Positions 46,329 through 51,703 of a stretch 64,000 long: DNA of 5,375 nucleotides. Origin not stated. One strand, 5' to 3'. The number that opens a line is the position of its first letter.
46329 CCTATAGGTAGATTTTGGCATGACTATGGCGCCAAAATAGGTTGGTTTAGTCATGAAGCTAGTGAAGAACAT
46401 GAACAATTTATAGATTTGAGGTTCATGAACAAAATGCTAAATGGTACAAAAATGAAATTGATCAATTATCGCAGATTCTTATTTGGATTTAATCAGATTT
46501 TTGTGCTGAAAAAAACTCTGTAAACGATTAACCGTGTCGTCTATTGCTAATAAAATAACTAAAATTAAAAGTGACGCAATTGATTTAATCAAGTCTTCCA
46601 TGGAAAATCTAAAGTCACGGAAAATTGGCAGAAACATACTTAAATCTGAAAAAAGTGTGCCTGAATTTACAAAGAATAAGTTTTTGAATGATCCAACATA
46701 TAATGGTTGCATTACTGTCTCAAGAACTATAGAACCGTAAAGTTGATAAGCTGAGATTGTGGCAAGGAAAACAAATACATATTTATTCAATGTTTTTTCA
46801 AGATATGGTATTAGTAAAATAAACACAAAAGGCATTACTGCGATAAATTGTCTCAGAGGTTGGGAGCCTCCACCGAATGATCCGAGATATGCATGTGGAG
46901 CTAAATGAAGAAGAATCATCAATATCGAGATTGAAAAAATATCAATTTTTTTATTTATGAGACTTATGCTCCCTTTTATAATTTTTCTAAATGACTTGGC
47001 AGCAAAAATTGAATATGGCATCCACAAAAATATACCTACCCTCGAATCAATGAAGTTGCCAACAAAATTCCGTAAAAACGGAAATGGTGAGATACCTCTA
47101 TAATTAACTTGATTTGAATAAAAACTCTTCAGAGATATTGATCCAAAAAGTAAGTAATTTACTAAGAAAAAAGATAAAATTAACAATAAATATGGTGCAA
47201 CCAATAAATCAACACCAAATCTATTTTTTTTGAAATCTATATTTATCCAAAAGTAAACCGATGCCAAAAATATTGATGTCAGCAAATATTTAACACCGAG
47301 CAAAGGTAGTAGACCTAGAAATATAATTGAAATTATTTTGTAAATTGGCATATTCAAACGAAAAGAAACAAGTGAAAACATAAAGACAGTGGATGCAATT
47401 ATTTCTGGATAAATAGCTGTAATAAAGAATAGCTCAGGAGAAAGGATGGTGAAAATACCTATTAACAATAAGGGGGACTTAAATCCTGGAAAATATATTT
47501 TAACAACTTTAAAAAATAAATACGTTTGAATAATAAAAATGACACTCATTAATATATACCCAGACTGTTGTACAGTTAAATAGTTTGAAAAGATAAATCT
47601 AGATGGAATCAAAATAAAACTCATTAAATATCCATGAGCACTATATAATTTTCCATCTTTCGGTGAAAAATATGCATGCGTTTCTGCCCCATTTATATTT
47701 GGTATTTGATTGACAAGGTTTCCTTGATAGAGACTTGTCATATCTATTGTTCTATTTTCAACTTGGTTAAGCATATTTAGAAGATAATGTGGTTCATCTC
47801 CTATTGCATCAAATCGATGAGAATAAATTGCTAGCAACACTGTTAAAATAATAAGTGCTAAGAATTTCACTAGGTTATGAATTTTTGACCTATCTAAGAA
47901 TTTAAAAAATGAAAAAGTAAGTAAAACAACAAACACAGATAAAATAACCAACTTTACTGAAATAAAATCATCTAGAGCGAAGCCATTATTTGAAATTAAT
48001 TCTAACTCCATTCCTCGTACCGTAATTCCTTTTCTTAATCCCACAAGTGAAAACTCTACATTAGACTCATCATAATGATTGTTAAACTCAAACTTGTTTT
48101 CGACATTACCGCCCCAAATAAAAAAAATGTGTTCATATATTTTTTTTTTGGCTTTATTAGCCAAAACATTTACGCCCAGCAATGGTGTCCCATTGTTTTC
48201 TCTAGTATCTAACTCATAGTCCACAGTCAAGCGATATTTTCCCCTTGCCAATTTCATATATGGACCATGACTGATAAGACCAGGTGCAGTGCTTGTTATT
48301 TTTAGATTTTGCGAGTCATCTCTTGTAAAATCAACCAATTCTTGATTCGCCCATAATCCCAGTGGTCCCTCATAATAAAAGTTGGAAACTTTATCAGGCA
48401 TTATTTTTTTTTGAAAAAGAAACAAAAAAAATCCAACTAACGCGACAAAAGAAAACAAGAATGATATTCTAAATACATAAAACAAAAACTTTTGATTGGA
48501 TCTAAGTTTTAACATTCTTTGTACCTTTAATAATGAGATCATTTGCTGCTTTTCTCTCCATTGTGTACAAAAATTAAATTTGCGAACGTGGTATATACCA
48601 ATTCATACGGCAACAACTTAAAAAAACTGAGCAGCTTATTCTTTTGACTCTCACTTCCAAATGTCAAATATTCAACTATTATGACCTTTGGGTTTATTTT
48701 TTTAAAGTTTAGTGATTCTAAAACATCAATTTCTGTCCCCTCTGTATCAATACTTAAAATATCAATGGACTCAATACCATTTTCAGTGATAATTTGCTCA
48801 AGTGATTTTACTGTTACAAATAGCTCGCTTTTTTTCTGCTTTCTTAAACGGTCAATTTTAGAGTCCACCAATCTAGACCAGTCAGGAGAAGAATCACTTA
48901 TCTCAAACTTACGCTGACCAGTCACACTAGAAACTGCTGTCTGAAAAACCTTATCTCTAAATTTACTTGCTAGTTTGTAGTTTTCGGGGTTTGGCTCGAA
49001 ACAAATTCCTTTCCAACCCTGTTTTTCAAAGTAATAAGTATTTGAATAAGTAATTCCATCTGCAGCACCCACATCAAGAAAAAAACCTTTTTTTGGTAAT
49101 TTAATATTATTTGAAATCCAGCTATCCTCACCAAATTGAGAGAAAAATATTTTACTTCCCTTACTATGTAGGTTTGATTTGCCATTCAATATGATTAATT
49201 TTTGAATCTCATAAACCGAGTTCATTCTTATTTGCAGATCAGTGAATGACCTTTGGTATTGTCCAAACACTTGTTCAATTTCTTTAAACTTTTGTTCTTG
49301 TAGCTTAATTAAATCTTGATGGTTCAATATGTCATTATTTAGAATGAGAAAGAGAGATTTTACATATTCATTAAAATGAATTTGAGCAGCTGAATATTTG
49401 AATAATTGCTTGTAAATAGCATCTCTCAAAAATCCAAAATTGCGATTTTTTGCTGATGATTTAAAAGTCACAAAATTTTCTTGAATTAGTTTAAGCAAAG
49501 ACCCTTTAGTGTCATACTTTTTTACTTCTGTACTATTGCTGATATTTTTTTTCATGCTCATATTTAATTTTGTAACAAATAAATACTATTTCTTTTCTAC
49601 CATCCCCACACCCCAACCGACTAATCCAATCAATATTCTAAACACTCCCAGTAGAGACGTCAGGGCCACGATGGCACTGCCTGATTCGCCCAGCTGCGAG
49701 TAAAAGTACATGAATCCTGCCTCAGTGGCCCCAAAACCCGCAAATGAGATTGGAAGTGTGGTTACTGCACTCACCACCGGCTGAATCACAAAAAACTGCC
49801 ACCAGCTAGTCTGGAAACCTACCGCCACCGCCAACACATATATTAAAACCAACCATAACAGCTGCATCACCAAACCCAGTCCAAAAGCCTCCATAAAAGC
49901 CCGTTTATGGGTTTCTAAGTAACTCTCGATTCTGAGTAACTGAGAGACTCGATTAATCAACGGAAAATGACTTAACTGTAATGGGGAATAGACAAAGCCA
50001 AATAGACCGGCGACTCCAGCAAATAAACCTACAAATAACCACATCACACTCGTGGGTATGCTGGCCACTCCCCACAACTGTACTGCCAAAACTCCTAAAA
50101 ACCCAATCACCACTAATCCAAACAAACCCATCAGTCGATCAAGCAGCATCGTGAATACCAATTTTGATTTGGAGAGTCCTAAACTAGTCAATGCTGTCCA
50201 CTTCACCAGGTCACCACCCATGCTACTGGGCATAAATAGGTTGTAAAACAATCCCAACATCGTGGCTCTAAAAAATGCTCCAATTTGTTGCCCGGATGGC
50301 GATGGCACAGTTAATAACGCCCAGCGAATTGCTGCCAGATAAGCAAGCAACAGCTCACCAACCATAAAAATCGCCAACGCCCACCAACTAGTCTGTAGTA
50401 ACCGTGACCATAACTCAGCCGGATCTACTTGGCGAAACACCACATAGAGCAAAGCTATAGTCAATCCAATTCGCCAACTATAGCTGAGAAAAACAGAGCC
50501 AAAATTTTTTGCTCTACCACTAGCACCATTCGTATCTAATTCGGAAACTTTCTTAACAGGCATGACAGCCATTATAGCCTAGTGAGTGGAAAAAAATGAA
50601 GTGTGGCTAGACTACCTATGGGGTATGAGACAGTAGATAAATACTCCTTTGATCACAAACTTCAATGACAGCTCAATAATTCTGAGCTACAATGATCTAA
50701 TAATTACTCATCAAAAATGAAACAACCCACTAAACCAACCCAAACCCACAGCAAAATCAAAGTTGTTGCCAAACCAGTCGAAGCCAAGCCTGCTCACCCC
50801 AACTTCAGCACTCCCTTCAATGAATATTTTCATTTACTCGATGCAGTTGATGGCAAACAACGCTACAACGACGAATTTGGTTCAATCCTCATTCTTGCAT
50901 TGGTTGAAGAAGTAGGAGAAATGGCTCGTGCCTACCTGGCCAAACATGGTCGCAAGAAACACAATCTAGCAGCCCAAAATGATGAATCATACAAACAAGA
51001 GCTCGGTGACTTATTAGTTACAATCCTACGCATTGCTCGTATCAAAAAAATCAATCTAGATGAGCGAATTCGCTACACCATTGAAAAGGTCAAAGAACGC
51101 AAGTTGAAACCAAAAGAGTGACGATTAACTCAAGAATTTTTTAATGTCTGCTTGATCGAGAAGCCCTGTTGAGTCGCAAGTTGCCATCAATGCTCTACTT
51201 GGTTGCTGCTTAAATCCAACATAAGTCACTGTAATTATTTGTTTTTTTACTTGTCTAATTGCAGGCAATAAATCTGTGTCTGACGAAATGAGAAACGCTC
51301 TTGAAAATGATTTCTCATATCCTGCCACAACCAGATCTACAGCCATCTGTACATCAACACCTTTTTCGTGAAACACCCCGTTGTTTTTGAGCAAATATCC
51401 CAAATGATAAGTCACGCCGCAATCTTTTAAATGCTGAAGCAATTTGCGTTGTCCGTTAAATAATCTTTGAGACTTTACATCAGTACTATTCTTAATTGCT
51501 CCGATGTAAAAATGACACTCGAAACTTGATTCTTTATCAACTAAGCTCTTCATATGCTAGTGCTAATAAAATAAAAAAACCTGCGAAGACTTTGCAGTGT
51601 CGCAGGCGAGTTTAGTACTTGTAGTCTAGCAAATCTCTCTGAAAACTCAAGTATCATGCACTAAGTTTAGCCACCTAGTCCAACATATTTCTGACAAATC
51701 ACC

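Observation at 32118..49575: AT-rich glycan cassette of about 17 kb, bounded by a duplicated wzt 5' end: candidate serotype-switching island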

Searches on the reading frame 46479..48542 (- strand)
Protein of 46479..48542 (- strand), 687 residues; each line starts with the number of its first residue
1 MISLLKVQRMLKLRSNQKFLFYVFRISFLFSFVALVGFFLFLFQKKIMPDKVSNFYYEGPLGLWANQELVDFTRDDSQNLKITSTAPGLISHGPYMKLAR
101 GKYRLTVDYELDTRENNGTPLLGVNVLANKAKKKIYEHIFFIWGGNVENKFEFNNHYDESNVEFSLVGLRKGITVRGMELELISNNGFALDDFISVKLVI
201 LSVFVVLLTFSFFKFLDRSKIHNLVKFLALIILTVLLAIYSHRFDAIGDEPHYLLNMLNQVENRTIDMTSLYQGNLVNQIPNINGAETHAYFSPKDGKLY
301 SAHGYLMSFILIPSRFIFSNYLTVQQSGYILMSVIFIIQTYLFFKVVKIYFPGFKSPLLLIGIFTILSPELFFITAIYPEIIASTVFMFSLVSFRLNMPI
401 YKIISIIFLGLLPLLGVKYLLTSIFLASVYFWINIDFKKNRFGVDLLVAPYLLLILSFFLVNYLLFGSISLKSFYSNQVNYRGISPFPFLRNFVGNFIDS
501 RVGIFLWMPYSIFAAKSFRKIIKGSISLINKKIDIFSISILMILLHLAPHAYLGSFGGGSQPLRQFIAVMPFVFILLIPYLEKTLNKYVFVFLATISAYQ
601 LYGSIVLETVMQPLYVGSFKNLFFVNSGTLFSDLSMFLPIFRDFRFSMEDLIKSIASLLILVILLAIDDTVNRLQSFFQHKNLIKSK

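Call 8: search_protein_families(library=pfam, proteins=[window:46479-48542:-], max_evalue=0.01)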
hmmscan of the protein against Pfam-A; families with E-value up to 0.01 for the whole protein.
window:46479-48542:- (687 aa): 0 families

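Call 11: search_protein_families(library=ncbifam, proteins=[window:46479-48542:-], max_evalue=0.001)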
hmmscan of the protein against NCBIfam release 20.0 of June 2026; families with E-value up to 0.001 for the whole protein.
window:46479-48542:- (687 aa): 0 families

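Call 54: search_protein_families(library=pfam, proteins=[window:46479-48542:-], max_evalue=5)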
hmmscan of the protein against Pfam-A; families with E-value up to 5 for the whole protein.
window:46479-48542:- (687 aa): 0 families

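Call 69: search_protein_families(library=phrogs, proteins=[window:46479-48542:-], max_evalue=0.001)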
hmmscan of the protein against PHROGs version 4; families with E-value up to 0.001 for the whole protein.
window:46479-48542:- (687 aa): 0 families

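Call 79: search_protein_representatives(protein=window:46479-48542:-)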
Query: 687 residues. Proteins with E-value up to 0.001 (for the whole library): 129; up to 1e-10: 12; up to 1e-30: 6. The best 129 are listed.
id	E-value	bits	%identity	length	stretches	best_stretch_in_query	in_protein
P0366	0.0e+00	1477.6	100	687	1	1-687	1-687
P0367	7.0e-46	173.5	32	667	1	89-666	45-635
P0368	7.9e-43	163.5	29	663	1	38-660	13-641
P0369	1.5e-39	152.7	32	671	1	89-663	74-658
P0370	9.9e-33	130.1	32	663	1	80-670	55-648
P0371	3.4e-32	128.3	27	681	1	87-662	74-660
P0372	6.6e-28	114.2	28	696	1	245-665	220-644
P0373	1.2e-20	90.1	35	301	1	399-662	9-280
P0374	5.7e-12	61.5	28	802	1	241-596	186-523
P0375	6.0e-12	61.4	27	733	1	81-609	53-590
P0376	5.5e-11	58.2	30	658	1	217-667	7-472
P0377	5.6e-11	58.2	23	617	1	222-597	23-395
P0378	1.1e-10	57.2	24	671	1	32-668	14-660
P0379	3.2e-10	55.7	27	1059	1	196-663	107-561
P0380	6.3e-10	54.8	27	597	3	81-172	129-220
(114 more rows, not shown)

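Call 82: search_protein_families(library=pfam, alignment_id=A2, max_evalue=0.01)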
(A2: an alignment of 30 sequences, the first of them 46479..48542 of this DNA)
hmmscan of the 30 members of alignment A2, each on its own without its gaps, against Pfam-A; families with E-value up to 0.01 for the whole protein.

A. member 1, window:46479-48542:- (687 aa): 0 families

B. families by the number of members that match (of 30 scanned): 0 families

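Call 83: search_solved_structures(query=A2, max_evalue=10)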
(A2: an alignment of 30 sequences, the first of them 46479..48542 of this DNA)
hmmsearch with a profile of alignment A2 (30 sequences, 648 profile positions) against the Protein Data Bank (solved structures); distinct sequences matched with E-value up to 10: 1.
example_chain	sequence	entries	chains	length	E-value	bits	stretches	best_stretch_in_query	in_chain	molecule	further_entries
9ufb_D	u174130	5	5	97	0.17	13.4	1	83-157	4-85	Cytochrome bo(3) ubiquinol oxidase subunit 4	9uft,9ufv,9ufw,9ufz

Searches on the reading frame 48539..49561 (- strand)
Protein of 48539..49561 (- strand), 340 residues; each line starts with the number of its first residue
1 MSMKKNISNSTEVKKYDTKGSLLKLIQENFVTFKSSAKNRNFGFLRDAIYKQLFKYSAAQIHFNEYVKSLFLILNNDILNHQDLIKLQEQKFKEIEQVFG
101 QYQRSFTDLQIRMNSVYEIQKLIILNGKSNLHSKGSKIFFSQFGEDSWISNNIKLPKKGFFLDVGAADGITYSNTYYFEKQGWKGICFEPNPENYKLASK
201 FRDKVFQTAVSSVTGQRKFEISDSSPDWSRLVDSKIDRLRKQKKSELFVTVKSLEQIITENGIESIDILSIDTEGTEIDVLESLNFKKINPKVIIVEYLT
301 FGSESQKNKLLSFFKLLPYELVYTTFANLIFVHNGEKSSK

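Call 8: search_protein_families(library=pfam, proteins=[window:48539-49561:-], max_evalue=0.01)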
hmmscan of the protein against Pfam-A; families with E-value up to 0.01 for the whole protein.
window:48539-49561:- (340 aa): 2 families
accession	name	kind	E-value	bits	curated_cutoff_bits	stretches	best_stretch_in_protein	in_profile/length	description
PF05050.19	Methyltransf_21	-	3.6e-22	79.7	22.7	1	163-312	1-164/173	Methyltransferase FkbM domain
PF22128.2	Alp7A_like_C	-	0.0023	18.2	22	1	235-283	41-89/156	Alp7A C-terminal domain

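Call 68: search_protein_families(library=ncbifam, proteins=[window:48539-49561:-], max_evalue=1e-10)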
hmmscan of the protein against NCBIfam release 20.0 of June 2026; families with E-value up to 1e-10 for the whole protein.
window:48539-49561:- (340 aa): 1 family
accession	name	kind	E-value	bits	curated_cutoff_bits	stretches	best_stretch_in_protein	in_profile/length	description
TIGR01444.1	fkbM_fam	subfamily_domain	6.6e-18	65.5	37.7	1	161-288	2-130/143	FkbM family methyltransferase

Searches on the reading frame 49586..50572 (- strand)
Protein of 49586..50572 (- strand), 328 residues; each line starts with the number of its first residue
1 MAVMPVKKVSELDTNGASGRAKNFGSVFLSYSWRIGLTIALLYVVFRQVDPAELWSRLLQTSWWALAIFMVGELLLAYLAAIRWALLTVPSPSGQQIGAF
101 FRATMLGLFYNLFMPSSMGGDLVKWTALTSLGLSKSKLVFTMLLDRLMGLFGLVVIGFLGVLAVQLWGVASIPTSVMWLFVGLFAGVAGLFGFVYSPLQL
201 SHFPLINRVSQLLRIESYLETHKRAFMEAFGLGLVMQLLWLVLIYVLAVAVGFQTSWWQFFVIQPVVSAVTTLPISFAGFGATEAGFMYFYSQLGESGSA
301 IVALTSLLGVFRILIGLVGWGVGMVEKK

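Call 8: search_protein_families(library=pfam, proteins=[window:49586-50572:-], max_evalue=0.01)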
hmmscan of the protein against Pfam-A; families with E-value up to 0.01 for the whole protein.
window:49586-50572:- (328 aa): 1 family
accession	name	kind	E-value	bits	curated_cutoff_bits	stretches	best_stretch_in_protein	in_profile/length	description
PF03706.18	LPG_synthase_TM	-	1e-33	117.5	33.4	1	34-315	4-298/302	Lysylphosphatidylglycerol synthase TM region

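Call 20: find_encoding_contigs(protein=window:49586-50572:-, flank=10000, max_places=10)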
Protein window:49586-50572:- (328 aa): 1 contig read that carries it; 1 place shown.
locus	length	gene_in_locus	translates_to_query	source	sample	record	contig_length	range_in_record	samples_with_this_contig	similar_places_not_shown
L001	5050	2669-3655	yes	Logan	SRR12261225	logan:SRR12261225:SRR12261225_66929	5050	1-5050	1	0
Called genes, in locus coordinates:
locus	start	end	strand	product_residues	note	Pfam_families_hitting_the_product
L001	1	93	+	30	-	?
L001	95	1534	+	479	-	-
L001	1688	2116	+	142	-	PF01936:NYN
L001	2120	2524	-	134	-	PF03819:MazG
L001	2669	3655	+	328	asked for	PF03706:LPG_synthase_TM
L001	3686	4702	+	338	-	PF05050:Methyltransf_21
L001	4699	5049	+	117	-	?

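Call 68: search_protein_families(library=ncbifam, proteins=[window:49586-50572:-], max_evalue=1e-10)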
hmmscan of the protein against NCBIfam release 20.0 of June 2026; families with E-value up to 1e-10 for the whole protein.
window:49586-50572:- (328 aa): 1 family
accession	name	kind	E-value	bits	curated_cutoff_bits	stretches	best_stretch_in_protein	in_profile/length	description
TIGR00374.1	TIGR00374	subfamily_domain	3.3e-13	49.8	43.2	0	37-179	3-147/323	flippase-like domain-containing protein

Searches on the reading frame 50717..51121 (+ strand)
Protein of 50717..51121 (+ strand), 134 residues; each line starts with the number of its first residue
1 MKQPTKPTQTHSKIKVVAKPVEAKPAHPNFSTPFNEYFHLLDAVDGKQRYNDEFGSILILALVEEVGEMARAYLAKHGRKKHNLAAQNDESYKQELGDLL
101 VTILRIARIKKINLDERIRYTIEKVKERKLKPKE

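Call 17: search_protein_families(library=pfam, proteins=[window:50717-51121:+], max_evalue=0.0001)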
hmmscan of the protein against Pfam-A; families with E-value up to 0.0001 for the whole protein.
window:50717-51121:+ (134 aa): 1 family
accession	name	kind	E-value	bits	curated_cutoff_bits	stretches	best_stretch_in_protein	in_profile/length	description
PF03819.22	MazG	-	7.4e-09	36.2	22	1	58-129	6-70/74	MazG nucleotide pyrophosphohydrolase domain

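Call 69: search_protein_families(library=phrogs, proteins=[window:50717-51121:+], max_evalue=0.001)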
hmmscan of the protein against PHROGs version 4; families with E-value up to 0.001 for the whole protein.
window:50717-51121:+ (134 aa): 2 families
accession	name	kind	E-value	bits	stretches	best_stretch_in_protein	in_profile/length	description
phrog_715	-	other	7.5e-05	24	1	60-129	33-105/123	MazG-like pyrophosphatase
phrog_1994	-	DNA, RNA and nucleotide metabolism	0.00044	21.2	1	61-129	94-156/170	DNA binding protein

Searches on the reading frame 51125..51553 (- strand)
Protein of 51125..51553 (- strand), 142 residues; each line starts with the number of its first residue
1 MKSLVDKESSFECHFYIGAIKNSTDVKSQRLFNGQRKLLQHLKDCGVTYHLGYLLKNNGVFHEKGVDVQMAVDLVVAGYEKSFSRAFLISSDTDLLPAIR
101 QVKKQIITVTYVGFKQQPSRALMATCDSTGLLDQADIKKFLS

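Call 17: search_protein_families(library=pfam, proteins=[window:51125-51553:-], max_evalue=0.0001)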
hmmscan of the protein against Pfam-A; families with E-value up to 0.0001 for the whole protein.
window:51125-51553:- (142 aa): 1 family
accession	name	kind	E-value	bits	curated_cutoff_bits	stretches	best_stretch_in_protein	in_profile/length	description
PF01936.24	NYN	-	1.3e-12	48.9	24.2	1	17-128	25-140/145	NYN domain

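Call 69: search_protein_families(library=phrogs, proteins=[window:51125-51553:-], max_evalue=0.001)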
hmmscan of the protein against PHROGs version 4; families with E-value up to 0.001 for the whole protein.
window:51125-51553:- (142 aa): 2 families
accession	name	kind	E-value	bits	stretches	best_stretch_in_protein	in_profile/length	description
phrog_7929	-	unknown function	4.9e-08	34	1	62-129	110-178/210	-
phrog_5783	-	unknown function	0.00013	22.5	1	62-127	150-215/246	-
